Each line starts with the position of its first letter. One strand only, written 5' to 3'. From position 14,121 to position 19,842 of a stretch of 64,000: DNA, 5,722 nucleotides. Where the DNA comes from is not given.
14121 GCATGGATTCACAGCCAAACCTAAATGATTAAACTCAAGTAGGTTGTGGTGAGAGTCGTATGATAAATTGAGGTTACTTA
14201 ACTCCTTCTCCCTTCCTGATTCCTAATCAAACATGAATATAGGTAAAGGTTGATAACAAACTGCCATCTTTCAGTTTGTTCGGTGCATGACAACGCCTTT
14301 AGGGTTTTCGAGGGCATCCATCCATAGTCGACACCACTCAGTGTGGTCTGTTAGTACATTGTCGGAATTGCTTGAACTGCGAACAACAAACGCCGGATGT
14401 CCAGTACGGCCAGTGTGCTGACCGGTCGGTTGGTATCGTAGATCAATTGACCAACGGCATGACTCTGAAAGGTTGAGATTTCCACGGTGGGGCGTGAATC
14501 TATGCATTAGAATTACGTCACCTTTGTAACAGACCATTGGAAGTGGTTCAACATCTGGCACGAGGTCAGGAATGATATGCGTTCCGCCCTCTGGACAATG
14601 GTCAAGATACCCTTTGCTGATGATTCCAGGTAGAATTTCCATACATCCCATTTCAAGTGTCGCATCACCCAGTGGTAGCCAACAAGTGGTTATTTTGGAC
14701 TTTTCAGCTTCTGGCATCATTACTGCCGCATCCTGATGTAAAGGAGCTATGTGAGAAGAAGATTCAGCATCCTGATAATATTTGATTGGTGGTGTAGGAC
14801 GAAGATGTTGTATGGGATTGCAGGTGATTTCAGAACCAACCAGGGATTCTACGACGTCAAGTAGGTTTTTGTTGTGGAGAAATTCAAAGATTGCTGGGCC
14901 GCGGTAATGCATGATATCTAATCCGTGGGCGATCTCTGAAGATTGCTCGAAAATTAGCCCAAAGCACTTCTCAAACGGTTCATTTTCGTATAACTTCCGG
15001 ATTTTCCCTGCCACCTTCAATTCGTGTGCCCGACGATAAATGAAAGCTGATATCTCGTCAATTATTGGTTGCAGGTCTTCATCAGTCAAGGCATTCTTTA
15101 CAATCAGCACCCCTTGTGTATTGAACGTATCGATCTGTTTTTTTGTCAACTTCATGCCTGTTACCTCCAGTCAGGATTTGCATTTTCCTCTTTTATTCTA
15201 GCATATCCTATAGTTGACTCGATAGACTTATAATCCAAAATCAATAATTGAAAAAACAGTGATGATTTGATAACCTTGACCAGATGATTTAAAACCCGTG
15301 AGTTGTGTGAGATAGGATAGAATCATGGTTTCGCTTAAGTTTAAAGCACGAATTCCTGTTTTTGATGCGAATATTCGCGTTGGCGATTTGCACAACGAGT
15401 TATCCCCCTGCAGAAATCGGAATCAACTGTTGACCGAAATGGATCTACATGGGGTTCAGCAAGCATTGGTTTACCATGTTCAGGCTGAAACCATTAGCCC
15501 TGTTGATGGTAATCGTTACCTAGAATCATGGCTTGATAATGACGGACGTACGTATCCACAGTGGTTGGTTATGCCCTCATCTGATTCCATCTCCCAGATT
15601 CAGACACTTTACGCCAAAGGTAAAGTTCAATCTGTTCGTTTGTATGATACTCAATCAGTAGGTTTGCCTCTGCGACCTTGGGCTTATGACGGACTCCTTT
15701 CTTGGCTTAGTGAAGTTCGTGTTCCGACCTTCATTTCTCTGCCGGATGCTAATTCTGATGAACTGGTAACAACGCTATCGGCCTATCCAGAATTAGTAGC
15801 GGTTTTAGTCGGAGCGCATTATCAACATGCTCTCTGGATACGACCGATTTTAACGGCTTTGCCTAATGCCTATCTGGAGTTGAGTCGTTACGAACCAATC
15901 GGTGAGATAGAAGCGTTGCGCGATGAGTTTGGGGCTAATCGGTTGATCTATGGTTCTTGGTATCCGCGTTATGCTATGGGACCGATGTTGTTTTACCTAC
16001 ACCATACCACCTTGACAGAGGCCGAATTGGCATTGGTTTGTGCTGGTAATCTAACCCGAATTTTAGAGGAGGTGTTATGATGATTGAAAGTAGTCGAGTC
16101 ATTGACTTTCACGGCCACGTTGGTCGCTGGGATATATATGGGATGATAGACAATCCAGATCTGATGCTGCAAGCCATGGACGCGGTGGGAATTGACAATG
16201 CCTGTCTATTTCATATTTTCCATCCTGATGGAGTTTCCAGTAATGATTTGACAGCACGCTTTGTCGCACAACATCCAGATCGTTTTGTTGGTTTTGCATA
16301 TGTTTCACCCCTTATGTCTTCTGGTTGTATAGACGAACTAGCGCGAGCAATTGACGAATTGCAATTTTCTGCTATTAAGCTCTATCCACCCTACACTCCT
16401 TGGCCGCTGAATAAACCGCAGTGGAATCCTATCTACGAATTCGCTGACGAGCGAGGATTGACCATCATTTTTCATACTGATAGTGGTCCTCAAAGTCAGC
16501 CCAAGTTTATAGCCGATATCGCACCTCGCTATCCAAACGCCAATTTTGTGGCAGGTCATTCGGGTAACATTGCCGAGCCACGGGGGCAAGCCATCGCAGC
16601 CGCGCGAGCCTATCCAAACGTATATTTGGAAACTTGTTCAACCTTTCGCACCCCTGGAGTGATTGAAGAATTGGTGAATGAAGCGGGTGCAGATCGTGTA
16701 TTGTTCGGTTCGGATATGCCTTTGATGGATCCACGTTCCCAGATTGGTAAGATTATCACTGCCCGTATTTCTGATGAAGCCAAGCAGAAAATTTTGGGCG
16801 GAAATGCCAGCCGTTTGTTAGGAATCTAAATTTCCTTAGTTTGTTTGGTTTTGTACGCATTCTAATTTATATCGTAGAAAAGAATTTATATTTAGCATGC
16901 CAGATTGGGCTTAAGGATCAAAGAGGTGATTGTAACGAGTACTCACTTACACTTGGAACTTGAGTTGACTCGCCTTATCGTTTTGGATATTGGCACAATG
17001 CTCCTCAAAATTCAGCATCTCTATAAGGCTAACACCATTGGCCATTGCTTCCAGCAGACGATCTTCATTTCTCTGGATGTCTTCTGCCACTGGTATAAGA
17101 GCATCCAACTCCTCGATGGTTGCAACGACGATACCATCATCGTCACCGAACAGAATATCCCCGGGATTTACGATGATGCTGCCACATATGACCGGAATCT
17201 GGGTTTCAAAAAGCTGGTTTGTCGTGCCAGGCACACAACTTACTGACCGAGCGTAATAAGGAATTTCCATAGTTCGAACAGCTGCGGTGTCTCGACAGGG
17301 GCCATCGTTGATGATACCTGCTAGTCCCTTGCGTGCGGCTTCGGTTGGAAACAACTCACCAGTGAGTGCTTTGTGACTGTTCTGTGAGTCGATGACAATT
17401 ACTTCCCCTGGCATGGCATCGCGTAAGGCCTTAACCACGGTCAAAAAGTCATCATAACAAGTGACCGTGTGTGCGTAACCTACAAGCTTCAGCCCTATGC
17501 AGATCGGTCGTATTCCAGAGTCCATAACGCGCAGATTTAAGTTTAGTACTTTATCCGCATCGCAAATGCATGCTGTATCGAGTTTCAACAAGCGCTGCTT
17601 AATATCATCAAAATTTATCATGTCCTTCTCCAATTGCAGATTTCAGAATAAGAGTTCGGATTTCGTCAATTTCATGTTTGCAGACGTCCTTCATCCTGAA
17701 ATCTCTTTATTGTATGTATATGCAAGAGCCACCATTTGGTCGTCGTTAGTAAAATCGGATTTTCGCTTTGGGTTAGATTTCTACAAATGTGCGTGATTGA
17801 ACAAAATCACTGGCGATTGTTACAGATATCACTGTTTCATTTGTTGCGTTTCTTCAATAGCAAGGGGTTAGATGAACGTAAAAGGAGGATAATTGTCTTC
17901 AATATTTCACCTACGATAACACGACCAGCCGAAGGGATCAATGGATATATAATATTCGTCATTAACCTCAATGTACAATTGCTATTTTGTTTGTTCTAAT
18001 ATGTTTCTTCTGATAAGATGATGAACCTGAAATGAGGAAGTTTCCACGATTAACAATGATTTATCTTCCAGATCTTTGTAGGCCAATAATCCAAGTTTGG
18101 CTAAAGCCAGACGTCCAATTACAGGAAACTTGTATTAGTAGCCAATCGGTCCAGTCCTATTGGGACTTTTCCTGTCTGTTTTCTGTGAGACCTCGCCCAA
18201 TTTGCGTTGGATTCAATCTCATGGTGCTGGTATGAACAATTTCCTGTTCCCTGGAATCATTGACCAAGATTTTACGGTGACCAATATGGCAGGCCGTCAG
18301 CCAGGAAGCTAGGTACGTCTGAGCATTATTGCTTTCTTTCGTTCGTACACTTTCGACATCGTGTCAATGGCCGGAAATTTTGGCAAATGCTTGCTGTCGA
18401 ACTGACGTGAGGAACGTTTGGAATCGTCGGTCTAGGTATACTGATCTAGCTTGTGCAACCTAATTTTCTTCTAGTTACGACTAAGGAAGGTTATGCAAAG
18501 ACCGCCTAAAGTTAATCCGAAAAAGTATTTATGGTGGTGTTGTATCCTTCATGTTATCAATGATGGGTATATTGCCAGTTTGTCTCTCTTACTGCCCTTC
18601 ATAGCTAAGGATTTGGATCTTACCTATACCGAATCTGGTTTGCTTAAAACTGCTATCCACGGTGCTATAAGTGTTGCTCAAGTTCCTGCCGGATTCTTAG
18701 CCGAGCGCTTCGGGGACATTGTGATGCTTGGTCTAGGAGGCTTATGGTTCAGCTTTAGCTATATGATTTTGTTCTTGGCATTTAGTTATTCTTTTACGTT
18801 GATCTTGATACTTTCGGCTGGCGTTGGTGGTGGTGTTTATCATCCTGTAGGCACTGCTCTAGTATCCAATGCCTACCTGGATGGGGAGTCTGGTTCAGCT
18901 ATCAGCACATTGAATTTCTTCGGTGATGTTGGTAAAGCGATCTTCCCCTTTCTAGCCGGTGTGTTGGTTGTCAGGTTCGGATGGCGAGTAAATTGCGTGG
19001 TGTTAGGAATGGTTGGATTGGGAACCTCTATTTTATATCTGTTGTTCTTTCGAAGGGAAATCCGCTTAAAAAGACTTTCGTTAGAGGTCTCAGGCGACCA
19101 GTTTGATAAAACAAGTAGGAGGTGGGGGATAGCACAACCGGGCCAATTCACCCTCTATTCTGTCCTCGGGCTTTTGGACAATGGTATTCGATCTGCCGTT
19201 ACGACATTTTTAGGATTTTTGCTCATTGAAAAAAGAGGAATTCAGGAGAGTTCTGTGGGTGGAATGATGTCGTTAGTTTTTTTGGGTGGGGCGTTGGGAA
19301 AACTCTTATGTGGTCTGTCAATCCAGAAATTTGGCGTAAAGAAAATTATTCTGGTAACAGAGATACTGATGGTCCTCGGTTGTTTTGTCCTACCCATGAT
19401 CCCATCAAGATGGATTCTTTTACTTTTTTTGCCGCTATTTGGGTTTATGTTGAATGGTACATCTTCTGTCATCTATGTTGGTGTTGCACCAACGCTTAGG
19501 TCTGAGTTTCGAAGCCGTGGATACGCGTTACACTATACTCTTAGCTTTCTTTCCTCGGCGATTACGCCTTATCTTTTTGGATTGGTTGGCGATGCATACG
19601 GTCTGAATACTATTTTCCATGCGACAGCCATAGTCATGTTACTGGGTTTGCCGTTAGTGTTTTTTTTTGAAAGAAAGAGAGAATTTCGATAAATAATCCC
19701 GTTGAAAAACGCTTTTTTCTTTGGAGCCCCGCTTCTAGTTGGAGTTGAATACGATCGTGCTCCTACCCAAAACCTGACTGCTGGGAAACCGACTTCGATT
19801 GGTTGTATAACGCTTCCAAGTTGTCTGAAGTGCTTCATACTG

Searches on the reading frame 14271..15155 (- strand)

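Call 64: search_protein_families(library=pfam, proteins=[window:14271-15155:-], max_evalue=0.00001)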
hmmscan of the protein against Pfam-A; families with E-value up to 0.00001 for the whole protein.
window:14271-15155:- (294 aa): 1 family
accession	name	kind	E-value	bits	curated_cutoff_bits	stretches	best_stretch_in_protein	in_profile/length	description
PF05721.19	PhyH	-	1.6e-12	48.6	22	1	11-234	1-211/213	Phytanoyl-CoA dioxygenase (PhyH)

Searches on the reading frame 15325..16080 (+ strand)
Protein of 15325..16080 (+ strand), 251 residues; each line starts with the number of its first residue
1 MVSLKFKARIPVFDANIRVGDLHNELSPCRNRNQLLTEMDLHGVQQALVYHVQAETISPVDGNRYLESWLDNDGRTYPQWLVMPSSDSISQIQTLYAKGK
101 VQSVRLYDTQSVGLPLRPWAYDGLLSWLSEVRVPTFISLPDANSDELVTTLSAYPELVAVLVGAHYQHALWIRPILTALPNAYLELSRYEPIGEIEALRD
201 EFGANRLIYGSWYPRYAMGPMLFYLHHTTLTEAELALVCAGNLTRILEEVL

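Call 64: search_protein_families(library=pfam, proteins=[window:15325-16080:+], max_evalue=0.00001)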
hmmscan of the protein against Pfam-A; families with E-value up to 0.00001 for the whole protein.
window:15325-16080:+ (251 aa): 1 family
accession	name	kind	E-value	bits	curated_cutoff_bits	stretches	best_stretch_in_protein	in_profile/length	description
PF04909.20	Amidohydro_2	-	1.9e-09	38.1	26.4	1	42-245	47-285/289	Amidohydrolase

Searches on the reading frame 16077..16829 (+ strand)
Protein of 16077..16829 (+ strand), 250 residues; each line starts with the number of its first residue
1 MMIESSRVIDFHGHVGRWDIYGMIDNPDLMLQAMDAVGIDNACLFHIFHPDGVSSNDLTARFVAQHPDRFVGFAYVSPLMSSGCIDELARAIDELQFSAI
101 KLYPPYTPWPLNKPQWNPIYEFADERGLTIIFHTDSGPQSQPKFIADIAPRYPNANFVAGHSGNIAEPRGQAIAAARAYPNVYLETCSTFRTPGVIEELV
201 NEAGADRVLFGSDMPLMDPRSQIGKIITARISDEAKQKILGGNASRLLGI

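Call 64: search_protein_families(library=pfam, proteins=[window:16077-16829:+], max_evalue=0.00001)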
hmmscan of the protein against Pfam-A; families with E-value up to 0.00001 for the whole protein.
window:16077-16829:+ (250 aa): 1 family
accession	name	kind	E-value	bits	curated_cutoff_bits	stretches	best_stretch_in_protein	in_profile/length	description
PF04909.20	Amidohydro_2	-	1.8e-40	140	26.4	1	20-250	33-289/289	Amidohydrolase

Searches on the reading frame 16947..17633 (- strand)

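Call 64: search_protein_families(library=pfam, proteins=[window:16947-17633:-], max_evalue=0.00001)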
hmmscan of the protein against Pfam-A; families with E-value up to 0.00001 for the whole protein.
window:16947-17633:- (228 aa): 1 family
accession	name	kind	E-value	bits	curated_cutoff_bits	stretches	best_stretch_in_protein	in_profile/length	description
PF03737.21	RraA-like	-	6e-37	127.6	24.5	1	20-170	1-152/152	Aldolase/RraA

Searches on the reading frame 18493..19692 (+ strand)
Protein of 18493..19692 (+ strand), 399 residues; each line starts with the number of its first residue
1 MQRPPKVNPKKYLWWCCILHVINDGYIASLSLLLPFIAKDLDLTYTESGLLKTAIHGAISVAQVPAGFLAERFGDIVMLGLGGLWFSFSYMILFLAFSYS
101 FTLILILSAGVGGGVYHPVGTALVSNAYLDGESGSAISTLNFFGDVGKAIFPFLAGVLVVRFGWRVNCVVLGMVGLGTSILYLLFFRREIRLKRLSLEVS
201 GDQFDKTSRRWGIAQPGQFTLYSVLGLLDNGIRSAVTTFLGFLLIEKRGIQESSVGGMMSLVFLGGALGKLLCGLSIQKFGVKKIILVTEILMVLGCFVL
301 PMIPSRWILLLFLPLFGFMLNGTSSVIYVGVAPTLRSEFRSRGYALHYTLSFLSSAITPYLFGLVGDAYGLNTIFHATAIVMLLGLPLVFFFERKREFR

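Call 64: search_protein_families(library=pfam, proteins=[window:18493-19692:+], max_evalue=0.00001)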
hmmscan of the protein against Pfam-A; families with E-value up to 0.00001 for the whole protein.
window:18493-19692:+ (399 aa): 2 families
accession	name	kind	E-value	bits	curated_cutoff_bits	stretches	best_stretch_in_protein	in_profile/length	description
PF07690.21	MFS_1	-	4.8e-41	141.3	33.4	2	18-215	3-200/347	Major Facilitator Superfamily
PF05977.19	MFS_3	-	3.2e-09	36.2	27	1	63-392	62-393/524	Transmembrane secretion effector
